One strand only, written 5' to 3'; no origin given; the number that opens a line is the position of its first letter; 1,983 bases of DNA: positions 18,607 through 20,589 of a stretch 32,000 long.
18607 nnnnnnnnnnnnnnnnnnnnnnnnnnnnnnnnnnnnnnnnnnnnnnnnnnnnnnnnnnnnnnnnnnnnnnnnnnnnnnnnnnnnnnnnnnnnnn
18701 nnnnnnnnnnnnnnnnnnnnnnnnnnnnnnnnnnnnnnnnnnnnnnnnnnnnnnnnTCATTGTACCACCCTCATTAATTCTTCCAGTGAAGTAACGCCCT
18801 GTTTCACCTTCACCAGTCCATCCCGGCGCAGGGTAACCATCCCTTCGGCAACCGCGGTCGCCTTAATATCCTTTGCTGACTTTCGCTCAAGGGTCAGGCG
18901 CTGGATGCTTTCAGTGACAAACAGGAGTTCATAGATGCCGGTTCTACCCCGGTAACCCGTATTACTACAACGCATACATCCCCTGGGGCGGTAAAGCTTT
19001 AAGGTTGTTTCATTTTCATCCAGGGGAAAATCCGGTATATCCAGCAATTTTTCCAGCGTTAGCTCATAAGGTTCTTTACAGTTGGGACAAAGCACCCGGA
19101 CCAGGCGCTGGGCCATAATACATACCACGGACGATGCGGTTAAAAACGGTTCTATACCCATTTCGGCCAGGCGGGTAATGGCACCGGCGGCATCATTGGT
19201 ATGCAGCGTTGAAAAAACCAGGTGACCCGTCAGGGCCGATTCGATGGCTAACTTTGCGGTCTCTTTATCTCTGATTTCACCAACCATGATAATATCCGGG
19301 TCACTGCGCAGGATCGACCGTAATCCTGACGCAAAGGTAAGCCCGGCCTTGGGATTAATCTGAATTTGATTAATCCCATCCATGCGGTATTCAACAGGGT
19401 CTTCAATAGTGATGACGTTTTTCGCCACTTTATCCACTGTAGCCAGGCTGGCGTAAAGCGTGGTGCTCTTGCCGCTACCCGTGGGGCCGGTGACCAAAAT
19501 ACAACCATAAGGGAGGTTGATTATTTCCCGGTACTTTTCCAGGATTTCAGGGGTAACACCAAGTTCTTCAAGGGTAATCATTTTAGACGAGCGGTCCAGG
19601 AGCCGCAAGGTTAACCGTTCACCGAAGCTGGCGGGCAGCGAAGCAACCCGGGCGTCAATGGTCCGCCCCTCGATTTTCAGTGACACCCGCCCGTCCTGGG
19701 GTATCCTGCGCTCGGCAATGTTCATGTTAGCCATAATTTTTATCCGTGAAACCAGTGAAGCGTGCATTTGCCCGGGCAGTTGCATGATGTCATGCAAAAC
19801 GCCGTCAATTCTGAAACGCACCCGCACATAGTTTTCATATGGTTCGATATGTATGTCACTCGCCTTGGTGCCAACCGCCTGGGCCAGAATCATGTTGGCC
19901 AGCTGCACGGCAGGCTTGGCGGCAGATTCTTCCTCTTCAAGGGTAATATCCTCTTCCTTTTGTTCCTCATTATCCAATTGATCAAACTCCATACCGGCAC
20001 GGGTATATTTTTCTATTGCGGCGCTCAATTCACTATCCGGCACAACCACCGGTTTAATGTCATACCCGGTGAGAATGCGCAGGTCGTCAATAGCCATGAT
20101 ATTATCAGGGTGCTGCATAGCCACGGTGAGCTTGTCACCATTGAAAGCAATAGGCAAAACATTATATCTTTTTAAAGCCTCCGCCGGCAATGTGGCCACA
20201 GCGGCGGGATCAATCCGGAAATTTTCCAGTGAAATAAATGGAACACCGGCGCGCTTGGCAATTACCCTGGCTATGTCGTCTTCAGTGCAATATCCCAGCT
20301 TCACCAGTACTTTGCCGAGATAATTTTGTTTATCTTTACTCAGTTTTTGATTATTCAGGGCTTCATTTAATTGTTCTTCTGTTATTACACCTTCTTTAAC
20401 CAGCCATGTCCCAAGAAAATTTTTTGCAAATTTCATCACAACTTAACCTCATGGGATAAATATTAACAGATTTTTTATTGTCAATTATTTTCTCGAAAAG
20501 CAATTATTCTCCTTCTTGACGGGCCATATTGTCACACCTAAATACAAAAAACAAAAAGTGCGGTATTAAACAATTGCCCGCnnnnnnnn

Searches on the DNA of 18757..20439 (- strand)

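Call 10: search_rna_families(sources=[L001, L002, L003, L004, L005, L006, L007, L008, L009, L010, L011, L012, L013, L014, L015, L016, L017, L020], threshold=gathering, show_alignments=6)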
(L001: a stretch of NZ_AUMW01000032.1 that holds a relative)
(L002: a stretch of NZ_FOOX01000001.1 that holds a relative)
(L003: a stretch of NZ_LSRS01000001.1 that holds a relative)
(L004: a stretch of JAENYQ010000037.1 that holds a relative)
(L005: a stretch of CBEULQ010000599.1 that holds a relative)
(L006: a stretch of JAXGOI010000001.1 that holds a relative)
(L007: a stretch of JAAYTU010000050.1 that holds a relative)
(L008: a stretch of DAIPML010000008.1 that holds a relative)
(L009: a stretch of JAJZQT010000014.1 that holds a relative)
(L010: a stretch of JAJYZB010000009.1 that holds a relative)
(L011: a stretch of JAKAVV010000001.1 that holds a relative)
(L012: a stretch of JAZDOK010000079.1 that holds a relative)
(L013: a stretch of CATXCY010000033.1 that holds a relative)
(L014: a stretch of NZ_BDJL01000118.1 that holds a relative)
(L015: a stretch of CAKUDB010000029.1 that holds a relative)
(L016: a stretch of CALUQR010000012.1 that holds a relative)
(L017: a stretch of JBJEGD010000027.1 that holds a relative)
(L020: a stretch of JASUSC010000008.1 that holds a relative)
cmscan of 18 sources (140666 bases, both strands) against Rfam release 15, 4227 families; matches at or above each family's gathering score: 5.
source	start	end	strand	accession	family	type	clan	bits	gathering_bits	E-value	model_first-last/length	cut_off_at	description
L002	2759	2841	+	RF01051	c-di-GMP-I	Cis-reg; riboswitch;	CL00126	72.3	35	6.7e-12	1-87/87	no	c-di-GMP-I riboswitch aptamer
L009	8001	8080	+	RF03167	c-di-GMP-I-GGC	Cis-reg; riboswitch;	CL00126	63.9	59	1.9e-12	1-80/80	no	c-di-GMP-I-GGC riboswitch aptamer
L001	2762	2844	+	RF03167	c-di-GMP-I-GGC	Cis-reg; riboswitch;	CL00126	61.5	59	9.7e-12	1-80/80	no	c-di-GMP-I-GGC riboswitch aptamer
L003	2790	2899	+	RF01051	c-di-GMP-I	Cis-reg; riboswitch;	CL00126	51.4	35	8.9e-07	1-87/87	no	c-di-GMP-I riboswitch aptamer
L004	2705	2786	+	RF01051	c-di-GMP-I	Cis-reg; riboswitch;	CL00126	40.3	35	0.00044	1-87/87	no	c-di-GMP-I riboswitch aptamer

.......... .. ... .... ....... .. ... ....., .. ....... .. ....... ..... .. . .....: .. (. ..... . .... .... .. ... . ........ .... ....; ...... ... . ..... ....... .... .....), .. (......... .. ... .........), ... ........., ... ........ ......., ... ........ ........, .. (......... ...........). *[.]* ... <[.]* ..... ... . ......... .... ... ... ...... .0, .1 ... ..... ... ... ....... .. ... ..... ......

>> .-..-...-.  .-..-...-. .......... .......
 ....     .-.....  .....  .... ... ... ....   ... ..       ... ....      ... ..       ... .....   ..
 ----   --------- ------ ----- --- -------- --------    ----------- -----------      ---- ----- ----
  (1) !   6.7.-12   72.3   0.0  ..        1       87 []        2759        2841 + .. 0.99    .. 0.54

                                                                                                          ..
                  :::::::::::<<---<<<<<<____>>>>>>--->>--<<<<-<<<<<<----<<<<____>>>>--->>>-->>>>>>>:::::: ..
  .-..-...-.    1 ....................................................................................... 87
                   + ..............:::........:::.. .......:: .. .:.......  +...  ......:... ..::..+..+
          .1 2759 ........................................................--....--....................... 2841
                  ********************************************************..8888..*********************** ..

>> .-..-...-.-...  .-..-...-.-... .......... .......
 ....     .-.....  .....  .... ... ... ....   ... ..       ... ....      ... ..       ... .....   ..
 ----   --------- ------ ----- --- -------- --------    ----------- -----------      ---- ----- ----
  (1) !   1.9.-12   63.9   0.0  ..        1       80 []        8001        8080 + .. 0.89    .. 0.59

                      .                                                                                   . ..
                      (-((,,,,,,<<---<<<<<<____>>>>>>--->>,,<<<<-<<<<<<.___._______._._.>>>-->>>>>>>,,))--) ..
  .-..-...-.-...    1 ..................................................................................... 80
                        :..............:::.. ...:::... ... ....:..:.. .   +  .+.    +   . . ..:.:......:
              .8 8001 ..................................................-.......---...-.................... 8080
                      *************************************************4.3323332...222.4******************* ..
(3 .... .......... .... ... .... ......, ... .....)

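Call 68: search_rna_families(source=L174, start=1300, end=2100, threshold=evalue, max_evalue=1)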
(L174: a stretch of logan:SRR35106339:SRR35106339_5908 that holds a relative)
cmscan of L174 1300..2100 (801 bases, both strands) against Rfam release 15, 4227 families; matches with E-value up to 1: 1.
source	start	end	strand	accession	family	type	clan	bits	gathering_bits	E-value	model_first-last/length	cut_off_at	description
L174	1519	1563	-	RF02495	ohsC_RNA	Gene; antitoxin;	-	22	50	0.95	1-77/77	no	Oppression of Hydrophobic ORF by sRNA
